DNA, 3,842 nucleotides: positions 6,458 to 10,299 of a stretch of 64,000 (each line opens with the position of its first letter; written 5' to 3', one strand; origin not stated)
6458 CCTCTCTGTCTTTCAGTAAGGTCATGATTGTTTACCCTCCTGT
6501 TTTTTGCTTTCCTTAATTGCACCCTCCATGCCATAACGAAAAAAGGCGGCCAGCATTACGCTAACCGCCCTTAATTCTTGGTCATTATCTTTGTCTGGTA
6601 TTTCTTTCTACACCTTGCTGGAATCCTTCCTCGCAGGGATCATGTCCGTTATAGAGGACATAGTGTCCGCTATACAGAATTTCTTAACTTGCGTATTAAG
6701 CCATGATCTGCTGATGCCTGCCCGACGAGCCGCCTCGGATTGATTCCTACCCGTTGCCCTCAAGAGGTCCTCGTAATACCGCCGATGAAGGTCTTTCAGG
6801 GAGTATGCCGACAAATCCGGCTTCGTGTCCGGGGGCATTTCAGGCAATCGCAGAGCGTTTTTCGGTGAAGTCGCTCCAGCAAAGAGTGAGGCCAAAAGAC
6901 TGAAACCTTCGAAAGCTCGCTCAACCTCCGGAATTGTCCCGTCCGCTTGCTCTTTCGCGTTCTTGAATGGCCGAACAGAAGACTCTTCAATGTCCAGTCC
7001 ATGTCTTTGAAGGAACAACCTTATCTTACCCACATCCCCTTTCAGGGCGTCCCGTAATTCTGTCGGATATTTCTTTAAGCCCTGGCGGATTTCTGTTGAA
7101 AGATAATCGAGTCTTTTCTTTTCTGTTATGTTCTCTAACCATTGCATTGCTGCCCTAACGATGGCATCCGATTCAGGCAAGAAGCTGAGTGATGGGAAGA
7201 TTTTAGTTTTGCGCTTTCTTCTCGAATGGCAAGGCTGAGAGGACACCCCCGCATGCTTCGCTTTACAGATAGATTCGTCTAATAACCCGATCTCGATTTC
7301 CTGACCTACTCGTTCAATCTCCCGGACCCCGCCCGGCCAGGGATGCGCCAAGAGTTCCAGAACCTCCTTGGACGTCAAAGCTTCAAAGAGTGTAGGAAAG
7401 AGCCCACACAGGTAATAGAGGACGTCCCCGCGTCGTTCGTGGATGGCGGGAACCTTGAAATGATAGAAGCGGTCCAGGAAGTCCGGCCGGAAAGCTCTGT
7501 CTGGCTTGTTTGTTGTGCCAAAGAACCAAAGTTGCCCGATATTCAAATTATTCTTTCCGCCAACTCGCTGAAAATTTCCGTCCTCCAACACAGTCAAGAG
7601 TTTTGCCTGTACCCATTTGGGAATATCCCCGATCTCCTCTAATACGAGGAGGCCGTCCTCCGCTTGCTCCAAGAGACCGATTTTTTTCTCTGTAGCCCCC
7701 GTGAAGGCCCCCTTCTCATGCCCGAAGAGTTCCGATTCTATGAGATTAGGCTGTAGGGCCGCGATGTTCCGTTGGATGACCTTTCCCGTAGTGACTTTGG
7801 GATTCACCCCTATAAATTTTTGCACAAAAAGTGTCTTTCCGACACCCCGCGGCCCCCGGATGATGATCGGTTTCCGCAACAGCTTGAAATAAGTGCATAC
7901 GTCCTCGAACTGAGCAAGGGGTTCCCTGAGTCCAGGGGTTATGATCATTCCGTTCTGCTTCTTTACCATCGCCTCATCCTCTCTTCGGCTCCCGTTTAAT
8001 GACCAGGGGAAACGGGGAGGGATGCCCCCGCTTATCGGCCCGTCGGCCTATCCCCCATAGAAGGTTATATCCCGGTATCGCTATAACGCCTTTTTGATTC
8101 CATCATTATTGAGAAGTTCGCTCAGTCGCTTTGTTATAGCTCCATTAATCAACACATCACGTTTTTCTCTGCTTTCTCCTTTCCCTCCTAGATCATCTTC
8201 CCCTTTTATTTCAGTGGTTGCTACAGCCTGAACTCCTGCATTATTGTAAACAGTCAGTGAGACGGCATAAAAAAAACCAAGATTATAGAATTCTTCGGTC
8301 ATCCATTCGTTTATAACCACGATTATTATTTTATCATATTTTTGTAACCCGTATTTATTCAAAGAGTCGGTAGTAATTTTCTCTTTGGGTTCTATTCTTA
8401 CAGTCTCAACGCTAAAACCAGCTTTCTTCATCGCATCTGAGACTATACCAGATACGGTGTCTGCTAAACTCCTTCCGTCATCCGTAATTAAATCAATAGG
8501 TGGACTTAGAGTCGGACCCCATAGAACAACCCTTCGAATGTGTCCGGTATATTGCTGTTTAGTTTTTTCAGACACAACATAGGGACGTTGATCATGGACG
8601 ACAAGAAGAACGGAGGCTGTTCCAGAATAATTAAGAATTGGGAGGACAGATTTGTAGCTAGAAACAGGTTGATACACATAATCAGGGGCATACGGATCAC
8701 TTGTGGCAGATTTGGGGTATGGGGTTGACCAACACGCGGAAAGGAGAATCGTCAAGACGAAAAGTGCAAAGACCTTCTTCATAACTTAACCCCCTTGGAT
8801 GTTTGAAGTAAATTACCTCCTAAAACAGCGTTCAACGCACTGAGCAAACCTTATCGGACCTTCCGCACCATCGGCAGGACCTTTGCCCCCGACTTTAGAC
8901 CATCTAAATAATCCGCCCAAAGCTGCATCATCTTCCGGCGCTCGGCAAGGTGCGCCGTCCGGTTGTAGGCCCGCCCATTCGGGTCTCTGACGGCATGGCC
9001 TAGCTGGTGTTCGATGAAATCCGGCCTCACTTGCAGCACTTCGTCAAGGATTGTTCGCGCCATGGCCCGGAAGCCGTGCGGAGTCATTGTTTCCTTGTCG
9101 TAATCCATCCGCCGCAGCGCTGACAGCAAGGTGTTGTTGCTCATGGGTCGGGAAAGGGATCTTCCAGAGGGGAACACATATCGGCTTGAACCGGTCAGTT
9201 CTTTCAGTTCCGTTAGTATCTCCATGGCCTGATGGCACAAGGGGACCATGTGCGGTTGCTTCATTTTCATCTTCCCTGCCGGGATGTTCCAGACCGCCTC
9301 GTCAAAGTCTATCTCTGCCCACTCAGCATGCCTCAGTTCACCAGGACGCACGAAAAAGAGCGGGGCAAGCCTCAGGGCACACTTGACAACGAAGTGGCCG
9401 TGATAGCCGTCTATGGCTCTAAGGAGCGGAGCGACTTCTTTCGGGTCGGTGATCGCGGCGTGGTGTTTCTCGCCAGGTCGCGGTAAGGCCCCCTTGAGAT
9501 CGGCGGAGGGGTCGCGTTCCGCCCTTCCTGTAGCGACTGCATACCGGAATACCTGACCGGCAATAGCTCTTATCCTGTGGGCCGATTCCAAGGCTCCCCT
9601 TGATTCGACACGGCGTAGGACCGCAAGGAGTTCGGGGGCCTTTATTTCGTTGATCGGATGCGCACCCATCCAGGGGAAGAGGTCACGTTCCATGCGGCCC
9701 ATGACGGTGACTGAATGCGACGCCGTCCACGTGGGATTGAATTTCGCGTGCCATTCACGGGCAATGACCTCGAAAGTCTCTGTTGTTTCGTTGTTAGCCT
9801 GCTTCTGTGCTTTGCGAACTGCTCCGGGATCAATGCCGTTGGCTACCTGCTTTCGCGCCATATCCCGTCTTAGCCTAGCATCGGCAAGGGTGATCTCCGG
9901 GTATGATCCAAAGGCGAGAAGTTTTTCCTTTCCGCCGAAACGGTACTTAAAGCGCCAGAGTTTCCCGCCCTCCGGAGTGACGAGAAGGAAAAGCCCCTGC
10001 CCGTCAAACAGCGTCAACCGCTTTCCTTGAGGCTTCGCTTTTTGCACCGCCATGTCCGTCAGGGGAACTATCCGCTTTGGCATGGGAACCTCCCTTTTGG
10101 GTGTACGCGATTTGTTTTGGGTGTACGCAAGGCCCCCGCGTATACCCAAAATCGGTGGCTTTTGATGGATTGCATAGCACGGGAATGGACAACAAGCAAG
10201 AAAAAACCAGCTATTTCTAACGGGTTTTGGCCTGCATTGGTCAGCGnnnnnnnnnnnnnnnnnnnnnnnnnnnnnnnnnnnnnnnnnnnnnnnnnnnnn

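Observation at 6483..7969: Element-encoded sigma54 activator with no input domain, directly upstream of a -24/-12 promoter for the excision/replication operon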

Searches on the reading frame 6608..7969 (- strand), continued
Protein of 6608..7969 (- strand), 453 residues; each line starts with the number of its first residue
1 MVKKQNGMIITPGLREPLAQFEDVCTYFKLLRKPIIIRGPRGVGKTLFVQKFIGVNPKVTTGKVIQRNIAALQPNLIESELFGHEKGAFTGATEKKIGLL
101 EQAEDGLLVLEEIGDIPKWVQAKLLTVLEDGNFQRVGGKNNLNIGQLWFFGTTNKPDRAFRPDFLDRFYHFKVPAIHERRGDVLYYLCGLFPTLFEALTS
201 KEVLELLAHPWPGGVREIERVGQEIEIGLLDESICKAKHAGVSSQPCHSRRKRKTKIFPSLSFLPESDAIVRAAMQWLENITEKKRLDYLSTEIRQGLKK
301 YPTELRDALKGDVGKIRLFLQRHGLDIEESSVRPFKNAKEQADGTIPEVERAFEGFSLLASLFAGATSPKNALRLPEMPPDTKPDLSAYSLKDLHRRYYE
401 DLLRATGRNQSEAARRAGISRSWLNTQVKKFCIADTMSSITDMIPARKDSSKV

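Call 78: search_solved_structures(query=window:6611-7969:-, max_evalue=1e-20, show_alignments=2)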
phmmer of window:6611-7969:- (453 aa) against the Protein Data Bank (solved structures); distinct sequences matched with E-value up to 1e-20: 32.
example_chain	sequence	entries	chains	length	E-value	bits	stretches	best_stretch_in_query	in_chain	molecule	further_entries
2vii_A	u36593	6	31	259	1.6e-30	109.5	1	26-222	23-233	PSP OPERON TRANSCRIPTIONAL ACTIVATOR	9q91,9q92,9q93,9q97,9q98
2bjw_A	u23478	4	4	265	1.7e-30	109.4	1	26-222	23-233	PSP OPERON TRANSCRIPTIONAL ACTIVATOR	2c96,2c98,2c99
9q90_1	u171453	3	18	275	2e-30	109.2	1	26-222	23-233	Psp operon transcriptional activator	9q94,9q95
5nss_F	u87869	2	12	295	2.4e-30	108.9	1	26-222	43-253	Psp operon transcriptional activator | Transcription activator PspF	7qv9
4qnm_A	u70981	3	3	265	4.6e-30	108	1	26-222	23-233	Psp operon transcriptional activator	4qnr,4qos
2bjv_A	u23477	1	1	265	8.8e-30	107.1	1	26-222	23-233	PSP OPERON TRANSCRIPTIONAL ACTIVATOR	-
2c9c_A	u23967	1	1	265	1.2e-29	106.7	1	26-222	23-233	PSP OPERON TRANSCRIPTIONAL ACTIVATOR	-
9qq6_C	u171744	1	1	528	2.4e-29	105.6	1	32-224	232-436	Nif-specific regulatory protein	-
1ny6_A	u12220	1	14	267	2.3e-26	95.8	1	30-222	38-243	transcriptional regulator (NtrC family)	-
4ly6_A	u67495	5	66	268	2.3e-26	95.8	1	30-222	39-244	Transcriptional regulator (NtrC family)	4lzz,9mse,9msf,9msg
26jl_A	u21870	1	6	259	3.1e-26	95.4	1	33-227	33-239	Flagellar regulatory protein A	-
3dzd_A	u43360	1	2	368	4.2e-26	94.9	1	31-222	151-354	Transcriptional regulator (NtrC family)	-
4l4u_A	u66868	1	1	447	4.5e-26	94.8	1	30-223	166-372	Transcriptional regulator (NtrC family)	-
1ny5_A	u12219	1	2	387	6.7e-26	94.3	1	30-222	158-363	transcriptional regulator (NtrC family)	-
6jdi_A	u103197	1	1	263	7.4e-26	94.1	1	34-224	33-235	Nitrogen assimilation regulatory protein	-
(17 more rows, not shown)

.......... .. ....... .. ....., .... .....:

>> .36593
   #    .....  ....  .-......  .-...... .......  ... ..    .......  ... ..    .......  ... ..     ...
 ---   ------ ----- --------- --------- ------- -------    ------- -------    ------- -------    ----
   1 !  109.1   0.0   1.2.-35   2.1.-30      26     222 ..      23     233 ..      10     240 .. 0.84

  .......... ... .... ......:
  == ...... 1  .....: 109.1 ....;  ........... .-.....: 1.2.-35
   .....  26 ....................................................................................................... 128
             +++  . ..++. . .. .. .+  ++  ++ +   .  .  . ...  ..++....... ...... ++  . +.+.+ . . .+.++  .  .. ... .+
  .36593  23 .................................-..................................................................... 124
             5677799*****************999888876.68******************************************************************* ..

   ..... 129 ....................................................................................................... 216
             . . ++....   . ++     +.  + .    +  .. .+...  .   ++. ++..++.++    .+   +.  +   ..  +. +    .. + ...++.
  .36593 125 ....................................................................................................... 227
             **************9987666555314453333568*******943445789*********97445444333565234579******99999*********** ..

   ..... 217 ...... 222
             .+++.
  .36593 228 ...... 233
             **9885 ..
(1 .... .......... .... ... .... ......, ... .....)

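Call 88: search_protein_families(library=padloc, proteins=[window:6608-7969:-], max_evalue=0.001)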
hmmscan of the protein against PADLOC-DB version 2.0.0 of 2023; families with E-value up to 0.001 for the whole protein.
window:6608-7969:- (453 aa): 5 families
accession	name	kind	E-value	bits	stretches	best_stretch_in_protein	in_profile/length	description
PDLC01995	RtcR_PspF2--CARF_AAA_HTH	-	3.1e-37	126.8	1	33-220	191-392/481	-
PDLC01994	RtcR_PspF1--CARF_AAA_HTH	-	9.1e-34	115.3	1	27-184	176-335/468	-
PDLC01993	RtcR--CARF_AAA_HTH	-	4.8e-26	89.3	1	32-183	204-364/523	-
PDLC04788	PDC-S01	-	0.00016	18.7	1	32-53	19-40/448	-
PDLC04786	PDC-S01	-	0.00069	16.5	0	32-52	20-40/439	-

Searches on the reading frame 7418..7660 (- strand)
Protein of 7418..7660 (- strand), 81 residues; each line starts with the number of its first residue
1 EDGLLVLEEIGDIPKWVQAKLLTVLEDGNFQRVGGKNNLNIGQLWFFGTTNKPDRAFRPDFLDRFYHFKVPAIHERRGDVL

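Call 29: find_related_loci(query=A2, collection=genome_contigs, flank=7000)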
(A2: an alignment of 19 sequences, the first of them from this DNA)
Query A2 (81 aa) in genome_contigs; peptide patterns used: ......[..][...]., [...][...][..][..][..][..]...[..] (x = any residue, [..] = any of these).
600 stretches matched a pattern (row limit reached: there are more); 531 encode a relative of the query (tblastn E <= 1e-3); the best 80 are kept; 80 distinct loci.
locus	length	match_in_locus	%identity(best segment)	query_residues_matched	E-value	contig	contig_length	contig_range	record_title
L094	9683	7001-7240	56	1-81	8e-25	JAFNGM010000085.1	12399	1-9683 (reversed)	MAG: Syntrophaceae bacterium isolate bin_41 PROKKA_contig000085, whole genome shotgun sequence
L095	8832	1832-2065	55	4-81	1e-23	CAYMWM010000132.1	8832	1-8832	MAG TPA_asm: uncultured Smithella sp. isolate SRP192927_co6_232 genome assembly, contig: NODE_20864_length_8832_cov_4.46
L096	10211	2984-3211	53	4-81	1e-21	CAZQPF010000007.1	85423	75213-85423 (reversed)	MAG TPA_asm: uncultured Desulfohalobiaceae bacterium isolate SRP141376_co1_364 genome assembly, contig: NODE_711_length_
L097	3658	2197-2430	46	4-81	2e-20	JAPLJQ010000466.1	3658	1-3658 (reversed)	MAG: Deltaproteobacteria bacterium isolate LacPavin_0419_WC70S_MAG_49_10 LacPavin_0419_WC70S_scaffold_906795, whole geno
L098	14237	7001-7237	51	4-81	3e-20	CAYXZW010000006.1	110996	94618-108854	MAG TPA_asm: uncultured Smithella sp. isolate SRP302447_co2_126 genome assembly, contig: NODE_588_length_110996_cov_14.3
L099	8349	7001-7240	48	1-81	9e-20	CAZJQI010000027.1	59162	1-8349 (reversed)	MAG TPA_asm: uncultured Gemmatimonadales bacterium isolate SRP068000_co1_608 genome assembly, contig: NODE_385_length_59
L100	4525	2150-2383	51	2-81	3e-19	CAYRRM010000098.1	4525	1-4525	MAG TPA_asm: uncultured Lentisphaera sp. isolate binchicken_co14_242 genome assembly, contig: NODE_19808_length_4525_cov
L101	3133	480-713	46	4-81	9e-19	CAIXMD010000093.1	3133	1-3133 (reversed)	MAG: uncultured Desulfomonile sp. isolate Kiruna1_bin-212 genome assembly, contig: bin-212:093/571, whole genome shotgun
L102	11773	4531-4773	47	3-81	2e-18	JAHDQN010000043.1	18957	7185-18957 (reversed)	MAG: Deltaproteobacteria bacterium isolate SM3-B3m k141_41678, whole genome shotgun sequence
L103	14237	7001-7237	46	2-81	3e-18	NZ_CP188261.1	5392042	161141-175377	MAG: Solidesulfovibrio sp. DCME chromosome, complete genome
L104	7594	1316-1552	48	1-81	4e-17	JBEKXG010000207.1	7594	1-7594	MAG: Syntrophobacteraceae bacterium isolate SPRUCE 646 SPRUCE_646_207, whole genome shotgun sequence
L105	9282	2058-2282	43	5-81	2e-15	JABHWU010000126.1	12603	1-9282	MAG: Deltaproteobacteria bacterium isolate SI047_bin2 k141_902449, whole genome shotgun sequence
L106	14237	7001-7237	43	1-81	2e-15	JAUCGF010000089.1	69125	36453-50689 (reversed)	Desulfococcaceae bacterium HSG9 NODE_22_length_69125, whole genome shotgun sequence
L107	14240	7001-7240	44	1-81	3e-15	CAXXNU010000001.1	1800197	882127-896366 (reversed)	MAG: Desulfobacterales bacterium isolate 6d091e9b-094b-40f3-8738-6f7f297dc317 genome assembly, contig: contig_1, whole g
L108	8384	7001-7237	40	1-81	3e-15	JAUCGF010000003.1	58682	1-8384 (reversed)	Desulfococcaceae bacterium HSG9 NODE_34_length_58682, whole genome shotgun sequence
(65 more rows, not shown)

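Call 72: find_related_loci(query=A2, collection=metagenome_contigs, flank=5000)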
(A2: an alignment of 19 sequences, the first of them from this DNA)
Query A2 (81 aa) in metagenome_contigs; peptide patterns used: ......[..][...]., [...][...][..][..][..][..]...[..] (x = any residue, [..] = any of these).
600 stretches matched a pattern (row limit reached: there are more); 530 encode a relative of the query (tblastn E <= 1e-3); the best 80 are kept; 80 distinct loci.
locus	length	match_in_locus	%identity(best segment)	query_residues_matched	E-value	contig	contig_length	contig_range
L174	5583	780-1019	51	3-81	8e-24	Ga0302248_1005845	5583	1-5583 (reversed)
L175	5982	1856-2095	51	3-81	8e-24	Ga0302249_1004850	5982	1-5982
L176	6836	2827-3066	51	3-81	8e-24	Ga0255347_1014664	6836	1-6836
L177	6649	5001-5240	51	3-81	8e-24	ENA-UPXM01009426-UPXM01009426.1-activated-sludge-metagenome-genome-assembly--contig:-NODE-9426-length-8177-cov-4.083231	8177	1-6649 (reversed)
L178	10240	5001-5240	53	3-81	2e-22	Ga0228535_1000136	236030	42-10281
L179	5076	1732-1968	54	4-81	2e-22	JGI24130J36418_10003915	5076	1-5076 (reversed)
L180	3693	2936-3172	54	4-81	2e-22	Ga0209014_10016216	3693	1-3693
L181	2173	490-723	49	4-81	7e-22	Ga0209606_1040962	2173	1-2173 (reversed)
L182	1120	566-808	47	1-81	7e-22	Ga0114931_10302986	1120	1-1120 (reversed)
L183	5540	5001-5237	52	4-81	4e-21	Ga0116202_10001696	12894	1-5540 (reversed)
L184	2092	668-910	44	1-81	8e-21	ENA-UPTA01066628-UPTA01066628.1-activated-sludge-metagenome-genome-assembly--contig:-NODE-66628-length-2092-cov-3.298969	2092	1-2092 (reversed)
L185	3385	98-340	44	1-81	1e-20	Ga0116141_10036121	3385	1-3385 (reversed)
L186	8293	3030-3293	45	1-81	7e-20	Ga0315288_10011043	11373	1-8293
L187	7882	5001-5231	52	3-81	7e-20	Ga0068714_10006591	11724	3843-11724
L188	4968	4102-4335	45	4-81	4e-19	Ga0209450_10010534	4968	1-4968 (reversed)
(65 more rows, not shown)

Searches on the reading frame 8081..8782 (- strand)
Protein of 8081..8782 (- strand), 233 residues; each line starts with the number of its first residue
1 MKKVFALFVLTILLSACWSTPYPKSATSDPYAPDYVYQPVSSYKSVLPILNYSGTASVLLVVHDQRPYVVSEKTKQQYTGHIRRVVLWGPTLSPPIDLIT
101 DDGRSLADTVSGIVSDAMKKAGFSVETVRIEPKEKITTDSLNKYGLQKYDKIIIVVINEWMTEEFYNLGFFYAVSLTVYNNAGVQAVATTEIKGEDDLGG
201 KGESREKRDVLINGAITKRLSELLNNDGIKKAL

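Call 3: search_protein_families(library=pfam, proteins=[window:8081-8782:-], max_evalue=0.01)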
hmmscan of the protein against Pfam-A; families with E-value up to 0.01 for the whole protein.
window:8081-8782:- (233 aa): 0 families

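Call 36: search_protein_families(library=phrogs, proteins=[window:8081-8782:-], max_evalue=0.001)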
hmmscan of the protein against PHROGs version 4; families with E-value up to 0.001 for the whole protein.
window:8081-8782:- (233 aa): 0 families

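Call 88: search_protein_families(library=padloc, proteins=[window:8081-8782:-], max_evalue=0.001)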
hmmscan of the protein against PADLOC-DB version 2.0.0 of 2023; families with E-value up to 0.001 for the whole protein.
window:8081-8782:- (233 aa): 0 families

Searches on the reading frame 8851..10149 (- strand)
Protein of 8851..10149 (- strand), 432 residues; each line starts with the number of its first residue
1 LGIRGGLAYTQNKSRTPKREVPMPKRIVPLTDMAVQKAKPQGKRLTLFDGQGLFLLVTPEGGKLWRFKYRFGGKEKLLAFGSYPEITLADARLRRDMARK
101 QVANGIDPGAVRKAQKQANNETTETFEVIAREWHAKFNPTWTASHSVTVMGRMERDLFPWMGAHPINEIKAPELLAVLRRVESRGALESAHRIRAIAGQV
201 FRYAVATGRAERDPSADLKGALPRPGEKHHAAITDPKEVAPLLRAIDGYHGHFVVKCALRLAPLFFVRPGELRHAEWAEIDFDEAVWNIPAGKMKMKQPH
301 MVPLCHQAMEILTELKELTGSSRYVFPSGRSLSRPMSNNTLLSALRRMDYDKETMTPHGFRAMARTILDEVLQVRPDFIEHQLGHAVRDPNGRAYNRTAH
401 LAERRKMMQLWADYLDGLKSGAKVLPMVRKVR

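Call 3: search_protein_families(library=pfam, proteins=[window:8851-10149:-], max_evalue=0.01)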
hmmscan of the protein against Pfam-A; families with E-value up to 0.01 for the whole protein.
window:8851-10149:- (432 aa): 3 families
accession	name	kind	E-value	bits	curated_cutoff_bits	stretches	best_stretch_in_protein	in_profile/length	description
PF22022.2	Phage_int_M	-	8.7e-39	132.1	27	1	126-221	1-96/96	Phage integrase central domain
PF13356.12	Arm-DNA-bind_3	-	1.5e-27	96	27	1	30-115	1-83/83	Arm DNA-binding domain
PF00589.27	Phage_integrase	-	8e-17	62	27.1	1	235-387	4-158/172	Phage integrase family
